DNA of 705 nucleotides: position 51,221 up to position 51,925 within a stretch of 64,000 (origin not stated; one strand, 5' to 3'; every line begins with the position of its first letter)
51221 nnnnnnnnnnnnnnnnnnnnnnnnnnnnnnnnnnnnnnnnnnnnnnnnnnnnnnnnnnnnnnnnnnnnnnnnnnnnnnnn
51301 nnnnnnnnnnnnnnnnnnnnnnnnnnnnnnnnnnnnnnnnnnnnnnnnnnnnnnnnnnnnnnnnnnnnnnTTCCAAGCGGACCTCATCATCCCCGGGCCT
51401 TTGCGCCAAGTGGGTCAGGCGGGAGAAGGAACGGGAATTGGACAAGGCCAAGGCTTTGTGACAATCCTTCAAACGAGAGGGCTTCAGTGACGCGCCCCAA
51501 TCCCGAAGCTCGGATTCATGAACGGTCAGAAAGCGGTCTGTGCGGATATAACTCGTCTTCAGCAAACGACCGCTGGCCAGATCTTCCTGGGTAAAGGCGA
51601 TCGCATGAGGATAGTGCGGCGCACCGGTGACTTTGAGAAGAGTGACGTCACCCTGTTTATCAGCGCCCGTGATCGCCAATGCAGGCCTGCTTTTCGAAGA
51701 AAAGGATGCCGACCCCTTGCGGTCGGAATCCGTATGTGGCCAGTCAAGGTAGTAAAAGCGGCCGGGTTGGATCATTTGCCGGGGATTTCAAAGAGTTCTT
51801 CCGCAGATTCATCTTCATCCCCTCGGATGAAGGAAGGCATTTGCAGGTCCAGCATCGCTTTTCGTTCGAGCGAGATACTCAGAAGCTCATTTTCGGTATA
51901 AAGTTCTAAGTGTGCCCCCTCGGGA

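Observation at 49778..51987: PemK/MazF-like toxin domain fused in frame to RfbH, preceded by an antitoxin-like ORF, all ATGA-coupled inside the CDP-sugar operon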

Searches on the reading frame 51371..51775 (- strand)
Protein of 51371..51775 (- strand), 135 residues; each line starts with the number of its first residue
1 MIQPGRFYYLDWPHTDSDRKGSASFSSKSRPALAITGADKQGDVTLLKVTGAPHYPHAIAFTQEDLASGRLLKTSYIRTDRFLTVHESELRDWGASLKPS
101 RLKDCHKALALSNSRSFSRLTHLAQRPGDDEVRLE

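Call 5: search_solved_structures(query=window:51386-51775:-, max_evalue=10, show_alignments=3)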
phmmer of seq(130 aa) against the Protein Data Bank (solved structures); distinct sequences matched with E-value up to 10: 2.
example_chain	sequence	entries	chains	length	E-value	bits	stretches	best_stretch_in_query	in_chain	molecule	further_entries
8rsm_A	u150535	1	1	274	1.3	12.3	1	79-108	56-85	Protein-ADP-ribose hydrolase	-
2oeq_A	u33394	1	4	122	1.6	12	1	80-125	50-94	Protein of unknown function, DUF964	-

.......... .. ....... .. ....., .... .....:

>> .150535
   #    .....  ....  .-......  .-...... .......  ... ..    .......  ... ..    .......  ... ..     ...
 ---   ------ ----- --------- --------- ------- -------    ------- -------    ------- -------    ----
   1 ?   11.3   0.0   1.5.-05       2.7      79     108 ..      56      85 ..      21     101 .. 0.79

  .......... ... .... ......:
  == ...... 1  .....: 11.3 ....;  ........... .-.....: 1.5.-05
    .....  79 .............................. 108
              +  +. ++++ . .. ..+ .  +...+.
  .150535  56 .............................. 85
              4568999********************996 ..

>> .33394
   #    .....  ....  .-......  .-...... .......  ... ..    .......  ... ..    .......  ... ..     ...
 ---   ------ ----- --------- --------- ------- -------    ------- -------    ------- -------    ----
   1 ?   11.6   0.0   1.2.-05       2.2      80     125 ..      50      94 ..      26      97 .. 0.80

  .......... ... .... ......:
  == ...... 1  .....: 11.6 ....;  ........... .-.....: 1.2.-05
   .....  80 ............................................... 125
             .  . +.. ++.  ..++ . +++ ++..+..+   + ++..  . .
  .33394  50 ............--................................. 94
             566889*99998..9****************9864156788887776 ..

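Call 7: search_protein_families(library=pfam, proteins=[window:51386-51775:-], max_evalue=10)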
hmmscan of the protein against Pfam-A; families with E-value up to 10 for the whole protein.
seq(130 aa): 2 families
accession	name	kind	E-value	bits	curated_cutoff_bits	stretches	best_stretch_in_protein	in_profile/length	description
PF02452.23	PemK_toxin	-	0.00046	20.8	23.1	1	24-111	16-107/109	PemK-like, MazF-like toxin of type II toxin-antitoxin system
PF07619.16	DUF1581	-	0.11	13.1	27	1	26-66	24-65/84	Protein of unknown function (DUF1581)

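Call 10: find_homologous_proteins(query=window:51386-51775:-, max_evalue=0.01)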
Query seq(130 aa): 9 candidates shared short words with the query, none scored E <= 0.01.

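Call 15: search_protein_representatives(protein=window:51386-51775:-)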
Query: 130 residues. Proteins with E-value up to 0.001 (for the whole library): 52; up to 1e-10: 8; up to 1e-30: 1. The best 52 are listed.
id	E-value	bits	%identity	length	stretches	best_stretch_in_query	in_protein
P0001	3.8e-33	130.4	53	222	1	5-129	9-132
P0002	7.4e-29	116.6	53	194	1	4-125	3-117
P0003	1.7e-22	96.0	47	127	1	5-130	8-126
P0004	3.2e-22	95.1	44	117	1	5-123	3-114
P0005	2.9e-19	85.6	45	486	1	5-129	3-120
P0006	4.0e-16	75.4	41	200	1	26-129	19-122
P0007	6.8e-16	74.7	38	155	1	1-130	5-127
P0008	2.4e-15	72.9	41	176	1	25-130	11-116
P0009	3.0e-10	56.5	39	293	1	20-130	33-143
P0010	9.6e-09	51.6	34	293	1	2-130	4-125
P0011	2.0e-08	50.5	39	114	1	26-104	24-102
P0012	3.5e-08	49.8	42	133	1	26-96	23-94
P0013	5.0e-08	49.3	43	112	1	4-92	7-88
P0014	5.3e-08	49.2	35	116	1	26-99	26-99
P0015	8.6e-08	48.5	49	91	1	4-82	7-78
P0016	1.0e-07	48.2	34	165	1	6-129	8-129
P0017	1.2e-07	48.1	39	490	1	28-130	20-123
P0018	2.8e-07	46.9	38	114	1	26-103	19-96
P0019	8.0e-07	45.4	35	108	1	3-102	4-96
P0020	1.4e-06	44.6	36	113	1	25-108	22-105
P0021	1.6e-06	44.4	25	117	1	2-110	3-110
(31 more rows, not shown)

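Call 18: search_protein_families(library=pfam, proteins=[P0011, P0012, P0014, P0018, P0019, P0020, P0021, P0009, P0016, P0017], max_evalue=0.01)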
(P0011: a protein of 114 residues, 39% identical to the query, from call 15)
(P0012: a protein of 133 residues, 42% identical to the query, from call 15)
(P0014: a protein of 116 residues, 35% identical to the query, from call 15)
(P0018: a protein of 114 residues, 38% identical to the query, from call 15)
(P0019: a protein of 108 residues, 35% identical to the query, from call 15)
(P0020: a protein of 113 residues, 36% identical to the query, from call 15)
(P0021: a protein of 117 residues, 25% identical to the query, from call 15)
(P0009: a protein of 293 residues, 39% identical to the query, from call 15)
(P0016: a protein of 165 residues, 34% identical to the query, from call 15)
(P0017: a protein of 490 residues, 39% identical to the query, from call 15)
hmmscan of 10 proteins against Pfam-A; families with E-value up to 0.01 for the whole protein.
P0011 (114 aa): 1 family
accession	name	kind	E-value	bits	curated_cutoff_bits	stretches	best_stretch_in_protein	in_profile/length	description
PF02452.23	PemK_toxin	-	6.8e-10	39.6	23.1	1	10-104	3-102/109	PemK-like, MazF-like toxin of type II toxin-antitoxin system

P0012 (133 aa): 1 family
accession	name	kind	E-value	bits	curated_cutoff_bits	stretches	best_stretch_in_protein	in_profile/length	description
PF02452.23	PemK_toxin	-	1.6e-11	44.8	23.1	1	10-108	4-107/109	PemK-like, MazF-like toxin of type II toxin-antitoxin system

P0014 (116 aa): 1 family
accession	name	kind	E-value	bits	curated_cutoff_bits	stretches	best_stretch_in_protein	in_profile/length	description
PF02452.23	PemK_toxin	-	3.8e-08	33.9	23.1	1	11-107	2-103/109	PemK-like, MazF-like toxin of type II toxin-antitoxin system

P0018 (114 aa): 1 family
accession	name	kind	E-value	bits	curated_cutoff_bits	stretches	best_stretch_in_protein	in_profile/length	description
PF02452.23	PemK_toxin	-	7.5e-14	52.3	23.1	1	6-105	4-108/109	PemK-like, MazF-like toxin of type II toxin-antitoxin system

P0019 (108 aa): 1 family
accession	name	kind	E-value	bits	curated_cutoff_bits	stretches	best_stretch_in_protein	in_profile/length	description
PF02452.23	PemK_toxin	-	3.7e-08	34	23.1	1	5-103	2-105/109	PemK-like, MazF-like toxin of type II toxin-antitoxin system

P0020 (113 aa): 1 family
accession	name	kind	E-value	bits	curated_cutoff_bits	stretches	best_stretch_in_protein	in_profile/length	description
PF02452.23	PemK_toxin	-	6.3e-07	30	23.1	1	8-107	2-106/109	PemK-like, MazF-like toxin of type II toxin-antitoxin system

P0021 (117 aa): 1 family
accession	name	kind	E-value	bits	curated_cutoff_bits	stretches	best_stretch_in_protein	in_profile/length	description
PF02452.23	PemK_toxin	-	3.6e-06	27.6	23.1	1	4-110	1-106/109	PemK-like, MazF-like toxin of type II toxin-antitoxin system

P0009 (293 aa): 2 families
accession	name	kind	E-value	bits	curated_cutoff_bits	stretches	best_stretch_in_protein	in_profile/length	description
PF01041.23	DegT_DnrJ_EryC1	-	5.4e-19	69.1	19.8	1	166-276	6-108/360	DegT/DnrJ/EryC1/StrS aminotransferase family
PF02452.23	PemK_toxin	-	4.2e-09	37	23.1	1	19-120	2-103/109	PemK-like, MazF-like toxin of type II toxin-antitoxin system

P0016 (165 aa): 1 family
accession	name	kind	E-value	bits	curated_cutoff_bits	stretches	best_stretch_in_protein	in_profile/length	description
PF02452.23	PemK_toxin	-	4.9e-09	36.8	23.1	1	7-107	3-103/109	PemK-like, MazF-like toxin of type II toxin-antitoxin system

P0017 (490 aa): 5 families
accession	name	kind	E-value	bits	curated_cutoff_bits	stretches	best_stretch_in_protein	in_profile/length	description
PF01041.23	DegT_DnrJ_EryC1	-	8.1e-42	144.2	19.8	1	159-390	6-182/360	DegT/DnrJ/EryC1/StrS aminotransferase family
PF02452.23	PemK_toxin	-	8e-07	29.7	23.1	1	4-100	3-103/109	PemK-like, MazF-like toxin of type II toxin-antitoxin system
PF01212.27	Beta_elim_lyase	-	9.8e-05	22.2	27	1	180-309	36-170/288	Beta-eliminating lyase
PF01053.26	Cys_Met_Meta_PP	-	0.008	15.2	27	0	179-312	55-178/381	Cys/Met metabolism PLP-dependent enzyme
PF00266.25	Aminotran_5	-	0.0095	15.4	21.5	0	149-314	16-182/371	Aminotransferase class-V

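Call 20: search_solved_structures(query=A1, max_evalue=0.01, show_alignments=2)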
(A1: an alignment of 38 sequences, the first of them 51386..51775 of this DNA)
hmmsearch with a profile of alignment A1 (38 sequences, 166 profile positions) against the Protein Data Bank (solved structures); distinct sequences matched with E-value up to 0.01: 6.
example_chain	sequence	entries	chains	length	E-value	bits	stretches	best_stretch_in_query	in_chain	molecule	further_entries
4of1_A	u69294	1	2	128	1.7e-06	31.3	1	6-121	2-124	mRNA interferase MazF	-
2mf2_A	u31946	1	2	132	6.9e-06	29.3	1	5-115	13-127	mRNA interferase MazF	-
4mzm_A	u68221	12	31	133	7e-06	29.2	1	5-115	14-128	mRNA interferase MazF | MazF mRNA interferase | Endoribonuclease MazF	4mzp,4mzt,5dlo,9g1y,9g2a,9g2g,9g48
5hk3_A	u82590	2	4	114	2.8e-05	27.3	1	18-107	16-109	Endoribonuclease MazF6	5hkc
5hk0_A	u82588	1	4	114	8.1e-05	25.8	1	18-107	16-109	Endoribonuclease MazF6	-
8zws_A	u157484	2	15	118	8.2e-05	25.8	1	17-107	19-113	Endoribonuclease MazF6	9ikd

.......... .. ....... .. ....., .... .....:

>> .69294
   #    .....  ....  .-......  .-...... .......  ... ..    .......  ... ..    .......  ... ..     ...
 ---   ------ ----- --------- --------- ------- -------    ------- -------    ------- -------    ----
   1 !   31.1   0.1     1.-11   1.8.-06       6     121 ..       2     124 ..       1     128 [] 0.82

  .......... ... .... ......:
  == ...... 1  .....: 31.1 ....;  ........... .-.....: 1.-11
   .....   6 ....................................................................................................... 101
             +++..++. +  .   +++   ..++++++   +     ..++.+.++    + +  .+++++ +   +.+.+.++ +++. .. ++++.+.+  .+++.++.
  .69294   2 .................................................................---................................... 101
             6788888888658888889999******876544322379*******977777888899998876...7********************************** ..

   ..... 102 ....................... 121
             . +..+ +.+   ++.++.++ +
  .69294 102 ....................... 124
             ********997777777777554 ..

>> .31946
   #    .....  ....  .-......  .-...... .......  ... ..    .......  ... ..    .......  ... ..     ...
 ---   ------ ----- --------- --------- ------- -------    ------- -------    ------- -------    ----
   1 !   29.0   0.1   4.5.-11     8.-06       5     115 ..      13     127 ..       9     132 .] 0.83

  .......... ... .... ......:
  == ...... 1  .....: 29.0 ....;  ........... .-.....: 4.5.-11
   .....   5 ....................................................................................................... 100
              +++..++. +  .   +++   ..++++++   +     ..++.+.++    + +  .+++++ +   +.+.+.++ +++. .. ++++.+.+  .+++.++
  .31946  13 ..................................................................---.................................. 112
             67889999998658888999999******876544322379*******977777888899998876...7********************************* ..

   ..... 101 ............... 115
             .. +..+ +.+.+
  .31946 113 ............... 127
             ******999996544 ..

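Call 54: predict_structure(alignment_id=A2)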
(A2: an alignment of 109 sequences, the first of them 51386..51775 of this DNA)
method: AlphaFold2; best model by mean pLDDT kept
length: 130 residues; sequences in the alignment: 109
mean_pLDDT: 88.2   pTM: 0.79
mean pLDDT of the five models: 88.2, 87.7, 87.1, 86.3, 86.3
residues with pLDDT >= 90: 97; 70-90: 11; 50-70: 16; < 50: 6
segments of 3 or more residues with pLDDT < 50: 18-23
pLDDT, mean of each block of 10 residues (from residue 1): 94 64 62 97 97 93 97 95 96 96 97 92 67
secondary structure, 60 per line:
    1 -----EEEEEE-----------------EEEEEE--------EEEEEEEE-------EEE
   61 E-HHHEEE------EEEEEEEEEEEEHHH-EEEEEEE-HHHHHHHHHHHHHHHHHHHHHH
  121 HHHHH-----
elements in order: E6-11 E29-34 E43-50 E58-61 E66-68 E75-86 E91-97 H99-125

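Call 58: fold_search(model_id=the predicted structure, library=pdb)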
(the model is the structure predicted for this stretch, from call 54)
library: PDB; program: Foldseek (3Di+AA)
matches with E <= 10: 676; with E <= 0.001: 78
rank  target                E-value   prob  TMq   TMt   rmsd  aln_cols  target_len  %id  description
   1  4mzp_C                5.9e-06  1.00  0.64  0.73   4.6       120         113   21  MazF from S. aureus crystal form III, C2221, 2.7 A (released 2014-05-21)
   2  4mzm_B                1.1e-05  1.00  0.64  0.75   4.4       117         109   22  MazF from S. aureus crystal form I, P212121, 2.1 A (released 2014-05-28)
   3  4mzp_B                1.6e-05  1.00  0.64  0.71   4.6       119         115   21  MazF from S. aureus crystal form III, C2221, 2.7 A (released 2014-05-21)
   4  5hk3_A                1.7e-05  1.00  0.64  0.73   2.9       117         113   19  Crystal structure of M. tuberculosis MazF-mt3 T52D-F62D mutant in complex with DNA (released 2017-01-18)
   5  6kys_A                2.4e-05  1.00  0.63  0.68   4.4       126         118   20  The structure of the M. tb toxin MazF-mt1 (released 2020-08-05)
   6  9g2a_B                2.6e-05  1.00  0.64  0.73   4.5       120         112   22  Staphylococcus aureus MazF in complex with nanobody 4 (released 2024-07-17)
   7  4mzm_C                2.9e-05  1.00  0.63  0.75   4.4       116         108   23  MazF from S. aureus crystal form I, P212121, 2.1 A (released 2014-05-28)
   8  4mzp_A                2.9e-05  1.00  0.65  0.73   4.5       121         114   21  MazF from S. aureus crystal form III, C2221, 2.7 A (released 2014-05-21)
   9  5hkc_B                3.6e-05  1.00  0.65  0.74   3.4       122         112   19  Crystal structure of M. tuberculosis MazF-mt3 T52D-F62D mutant in complex with 8-mer RNA (released 2017-01-18)
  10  9g7k_A                3.9e-05  1.00  0.64  0.69   4.4       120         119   22  Staphylococcus aureus MazF in complex with Nanobody 12 (released 2024-07-31)
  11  6kyt_B                4.1e-05  1.00  0.59  0.63   4.5       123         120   20  The structure of the M. tb toxin MazEF-mt1 complex (released 2020-08-05)
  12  5hk0_A                4.3e-05  1.00  0.67  0.78   2.4       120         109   17  Crystal structure of M. tuberculosis MazF-mt3 (Rv1991c) in complex with RNA (released 2017-01-18)
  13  9g7k_B                4.8e-05  1.00  0.62  0.67   4.6       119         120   21  Staphylococcus aureus MazF in complex with Nanobody 12 (released 2024-07-31)
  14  4mzm_A                5.1e-05  1.00  0.64  0.71   4.5       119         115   22  MazF from S. aureus crystal form I, P212121, 2.1 A (released 2014-05-28)
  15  4mzp_E                5.1e-05  1.00  0.62  0.72   4.7       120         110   21  MazF from S. aureus crystal form III, C2221, 2.7 A (released 2014-05-21)
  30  4of1_A                1.1e-04  1.00  0.65  0.73   4.4       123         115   22  crystal structure of toxin from staphylococcus aureus Mu50 (released 2015-01-14)
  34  5hk0_B                1.3e-04  1.00  0.62  0.74   2.5       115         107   18  Crystal structure of M. tuberculosis MazF-mt3 (Rv1991c) in complex with RNA (released 2017-01-18)
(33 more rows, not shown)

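Call 83: find_related_loci(query=A5, collection=metagenome_contigs, flank=1500)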
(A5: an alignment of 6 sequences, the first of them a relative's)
Query A5 (116 aa) in metagenome_contigs; peptide patterns used: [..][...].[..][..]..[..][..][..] (x = any residue, [..] = any of these).
600 stretches matched a pattern (row limit reached: there are more); 555 encode a relative of the query (tblastn E <= 1e-3); the best 80 are kept; 80 distinct loci.
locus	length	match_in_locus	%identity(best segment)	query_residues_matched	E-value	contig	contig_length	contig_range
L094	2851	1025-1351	75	1-109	6e-54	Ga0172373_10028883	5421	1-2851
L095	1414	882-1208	74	1-109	3e-55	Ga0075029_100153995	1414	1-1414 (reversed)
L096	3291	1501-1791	85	1-97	8e-51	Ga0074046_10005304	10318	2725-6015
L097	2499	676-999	67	1-108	2e-47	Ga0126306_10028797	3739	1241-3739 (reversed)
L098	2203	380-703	66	1-108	1e-46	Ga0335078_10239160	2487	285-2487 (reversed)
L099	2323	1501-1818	63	3-108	5e-45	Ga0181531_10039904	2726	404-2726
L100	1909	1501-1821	61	1-107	1e-43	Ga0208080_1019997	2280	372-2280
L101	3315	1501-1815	63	3-107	6e-43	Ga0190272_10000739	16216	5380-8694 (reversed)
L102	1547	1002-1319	60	1-108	7e-43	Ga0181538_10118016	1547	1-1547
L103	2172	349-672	59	1-108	7e-41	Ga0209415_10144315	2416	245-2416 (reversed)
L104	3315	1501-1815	55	3-107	5e-36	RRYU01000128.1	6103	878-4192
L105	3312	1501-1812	56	5-108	7e-34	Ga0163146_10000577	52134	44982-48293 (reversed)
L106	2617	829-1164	51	5-116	7e-33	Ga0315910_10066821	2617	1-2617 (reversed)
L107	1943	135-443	53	7-109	5e-33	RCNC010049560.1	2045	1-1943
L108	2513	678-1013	51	5-116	7e-33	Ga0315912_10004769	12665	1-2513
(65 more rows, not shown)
